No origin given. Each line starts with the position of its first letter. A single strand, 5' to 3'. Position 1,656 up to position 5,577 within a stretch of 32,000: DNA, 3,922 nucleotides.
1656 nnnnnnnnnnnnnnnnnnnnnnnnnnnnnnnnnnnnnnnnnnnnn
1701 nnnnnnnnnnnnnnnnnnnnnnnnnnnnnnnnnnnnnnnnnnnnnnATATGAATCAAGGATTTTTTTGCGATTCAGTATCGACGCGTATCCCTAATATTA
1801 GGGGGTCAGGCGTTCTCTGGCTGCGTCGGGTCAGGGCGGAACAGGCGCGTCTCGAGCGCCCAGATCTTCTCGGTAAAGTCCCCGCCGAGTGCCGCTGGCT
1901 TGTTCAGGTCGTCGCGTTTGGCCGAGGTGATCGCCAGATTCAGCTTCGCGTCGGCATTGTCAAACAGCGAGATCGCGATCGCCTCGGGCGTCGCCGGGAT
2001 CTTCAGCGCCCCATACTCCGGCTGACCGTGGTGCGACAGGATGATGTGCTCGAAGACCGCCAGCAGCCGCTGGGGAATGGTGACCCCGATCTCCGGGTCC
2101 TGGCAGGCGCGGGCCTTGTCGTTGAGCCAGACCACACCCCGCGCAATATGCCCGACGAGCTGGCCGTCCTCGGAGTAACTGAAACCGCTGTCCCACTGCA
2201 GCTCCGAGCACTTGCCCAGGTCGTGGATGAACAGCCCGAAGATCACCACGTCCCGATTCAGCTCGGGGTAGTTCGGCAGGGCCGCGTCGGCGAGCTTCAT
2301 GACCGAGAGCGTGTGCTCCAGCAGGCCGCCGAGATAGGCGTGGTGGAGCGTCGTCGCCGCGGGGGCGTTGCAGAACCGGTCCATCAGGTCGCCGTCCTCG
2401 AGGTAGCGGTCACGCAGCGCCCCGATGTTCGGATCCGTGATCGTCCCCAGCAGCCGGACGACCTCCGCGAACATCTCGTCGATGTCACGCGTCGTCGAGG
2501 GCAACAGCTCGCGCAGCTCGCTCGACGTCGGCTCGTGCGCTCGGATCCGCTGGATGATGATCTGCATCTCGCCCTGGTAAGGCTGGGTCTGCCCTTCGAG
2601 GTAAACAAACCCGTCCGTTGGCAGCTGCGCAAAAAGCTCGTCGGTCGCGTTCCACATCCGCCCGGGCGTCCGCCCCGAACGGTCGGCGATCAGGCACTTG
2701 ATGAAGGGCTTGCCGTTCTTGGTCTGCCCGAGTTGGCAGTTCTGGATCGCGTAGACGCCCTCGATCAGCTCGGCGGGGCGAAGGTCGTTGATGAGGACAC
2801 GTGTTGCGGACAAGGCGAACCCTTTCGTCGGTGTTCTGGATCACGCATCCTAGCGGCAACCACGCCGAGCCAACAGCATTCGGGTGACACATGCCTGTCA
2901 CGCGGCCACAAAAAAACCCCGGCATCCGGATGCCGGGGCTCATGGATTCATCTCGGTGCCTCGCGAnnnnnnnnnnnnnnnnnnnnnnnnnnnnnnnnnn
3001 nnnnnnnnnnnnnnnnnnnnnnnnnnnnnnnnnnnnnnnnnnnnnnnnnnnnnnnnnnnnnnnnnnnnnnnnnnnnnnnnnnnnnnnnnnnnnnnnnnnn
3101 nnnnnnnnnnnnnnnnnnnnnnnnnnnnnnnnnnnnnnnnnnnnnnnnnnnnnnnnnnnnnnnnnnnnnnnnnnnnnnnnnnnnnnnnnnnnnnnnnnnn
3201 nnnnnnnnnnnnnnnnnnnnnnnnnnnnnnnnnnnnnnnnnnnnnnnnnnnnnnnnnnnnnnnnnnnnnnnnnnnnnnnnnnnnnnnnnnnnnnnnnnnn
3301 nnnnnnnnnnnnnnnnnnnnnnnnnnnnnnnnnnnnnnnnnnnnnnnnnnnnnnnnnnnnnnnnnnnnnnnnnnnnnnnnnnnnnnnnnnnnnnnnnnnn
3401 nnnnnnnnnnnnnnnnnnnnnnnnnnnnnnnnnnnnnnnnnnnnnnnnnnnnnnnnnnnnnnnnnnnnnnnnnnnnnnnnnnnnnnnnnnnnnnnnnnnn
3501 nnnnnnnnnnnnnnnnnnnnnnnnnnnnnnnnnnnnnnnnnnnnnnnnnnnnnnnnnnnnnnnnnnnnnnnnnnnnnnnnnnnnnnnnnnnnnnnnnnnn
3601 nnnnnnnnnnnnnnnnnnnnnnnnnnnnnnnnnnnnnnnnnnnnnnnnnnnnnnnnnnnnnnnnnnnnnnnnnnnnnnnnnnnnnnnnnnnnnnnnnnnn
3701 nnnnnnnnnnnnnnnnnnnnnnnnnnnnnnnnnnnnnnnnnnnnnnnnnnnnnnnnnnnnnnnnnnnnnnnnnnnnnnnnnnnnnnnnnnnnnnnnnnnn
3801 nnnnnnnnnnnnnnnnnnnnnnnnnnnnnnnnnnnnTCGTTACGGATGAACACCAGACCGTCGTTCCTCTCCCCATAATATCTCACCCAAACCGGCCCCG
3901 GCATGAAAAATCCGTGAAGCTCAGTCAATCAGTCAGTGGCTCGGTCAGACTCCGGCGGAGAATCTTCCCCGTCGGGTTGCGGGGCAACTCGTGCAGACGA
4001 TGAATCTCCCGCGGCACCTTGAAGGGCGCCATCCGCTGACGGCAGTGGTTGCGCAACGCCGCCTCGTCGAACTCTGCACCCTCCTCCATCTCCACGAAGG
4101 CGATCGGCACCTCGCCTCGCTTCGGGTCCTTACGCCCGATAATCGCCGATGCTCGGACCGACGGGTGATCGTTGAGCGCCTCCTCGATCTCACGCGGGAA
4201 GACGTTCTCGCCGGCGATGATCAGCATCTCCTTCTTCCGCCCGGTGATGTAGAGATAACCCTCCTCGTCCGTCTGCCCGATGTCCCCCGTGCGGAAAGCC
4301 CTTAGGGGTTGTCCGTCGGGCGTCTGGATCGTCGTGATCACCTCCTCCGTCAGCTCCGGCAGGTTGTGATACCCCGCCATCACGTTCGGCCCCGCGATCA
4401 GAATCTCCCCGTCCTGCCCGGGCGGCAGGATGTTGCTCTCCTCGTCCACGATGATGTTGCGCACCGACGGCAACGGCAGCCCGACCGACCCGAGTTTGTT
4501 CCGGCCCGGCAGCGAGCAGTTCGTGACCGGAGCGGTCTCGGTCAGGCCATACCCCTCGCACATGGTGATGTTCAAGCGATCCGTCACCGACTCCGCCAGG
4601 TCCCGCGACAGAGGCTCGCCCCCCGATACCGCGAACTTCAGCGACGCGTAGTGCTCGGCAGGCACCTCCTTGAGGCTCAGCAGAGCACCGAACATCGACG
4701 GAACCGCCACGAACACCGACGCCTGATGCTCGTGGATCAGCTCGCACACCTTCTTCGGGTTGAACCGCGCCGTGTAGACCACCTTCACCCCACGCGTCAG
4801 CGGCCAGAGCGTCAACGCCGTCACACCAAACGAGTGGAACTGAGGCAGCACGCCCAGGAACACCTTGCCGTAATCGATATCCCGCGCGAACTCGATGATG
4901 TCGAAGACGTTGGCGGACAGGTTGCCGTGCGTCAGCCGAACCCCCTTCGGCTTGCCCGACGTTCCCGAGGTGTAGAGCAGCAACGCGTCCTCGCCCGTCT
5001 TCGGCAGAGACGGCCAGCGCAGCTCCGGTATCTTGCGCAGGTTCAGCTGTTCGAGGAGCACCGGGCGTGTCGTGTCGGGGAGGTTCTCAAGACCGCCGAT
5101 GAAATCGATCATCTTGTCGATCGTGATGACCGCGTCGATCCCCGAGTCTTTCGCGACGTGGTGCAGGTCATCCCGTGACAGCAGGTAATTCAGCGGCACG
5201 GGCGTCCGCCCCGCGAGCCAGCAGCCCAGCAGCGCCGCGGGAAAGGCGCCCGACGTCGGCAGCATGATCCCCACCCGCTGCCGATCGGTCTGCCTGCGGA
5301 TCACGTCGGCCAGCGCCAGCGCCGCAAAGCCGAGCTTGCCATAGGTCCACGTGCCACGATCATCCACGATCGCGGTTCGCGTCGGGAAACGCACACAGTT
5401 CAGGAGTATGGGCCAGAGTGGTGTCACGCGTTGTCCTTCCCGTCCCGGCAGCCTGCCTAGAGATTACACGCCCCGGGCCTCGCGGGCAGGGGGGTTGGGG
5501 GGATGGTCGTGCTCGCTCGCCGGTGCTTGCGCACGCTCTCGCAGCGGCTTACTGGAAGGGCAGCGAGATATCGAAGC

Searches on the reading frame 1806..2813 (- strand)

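Call 67: search_protein_families(library=pfam, proteins=[window:1806-2813:-], max_evalue=0.0001)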
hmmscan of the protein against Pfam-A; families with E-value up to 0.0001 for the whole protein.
window:1806-2813:- (335 aa): 3 families
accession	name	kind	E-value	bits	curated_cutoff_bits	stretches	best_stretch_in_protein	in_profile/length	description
PF01966.28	HD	-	8.8e-08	32.9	22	1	165-289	2-115/116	HD domain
PF01336.31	tRNA_anti-codon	-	6.3e-06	26.5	27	1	27-91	11-73/75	OB-fold nucleic acid binding domain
PF18019.7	Cas3_HD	-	5.2e-05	23.8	23.1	1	162-280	27-147/207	Cas3, HD domain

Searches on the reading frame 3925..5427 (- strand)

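Call 67: search_protein_families(library=pfam, proteins=[window:3925-5427:-], max_evalue=0.0001)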
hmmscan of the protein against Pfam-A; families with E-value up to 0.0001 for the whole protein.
window:3925-5427:- (500 aa): 2 families
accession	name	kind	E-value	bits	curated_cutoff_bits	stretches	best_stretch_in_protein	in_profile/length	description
PF00501.34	AMP-binding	-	6.5e-80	269.2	29.9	1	11-354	5-384/384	AMP-binding enzyme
PF13193.12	AMP-binding_C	-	6.2e-19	69.1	24.5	1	413-488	1-76/76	AMP-binding enzyme C-terminal domain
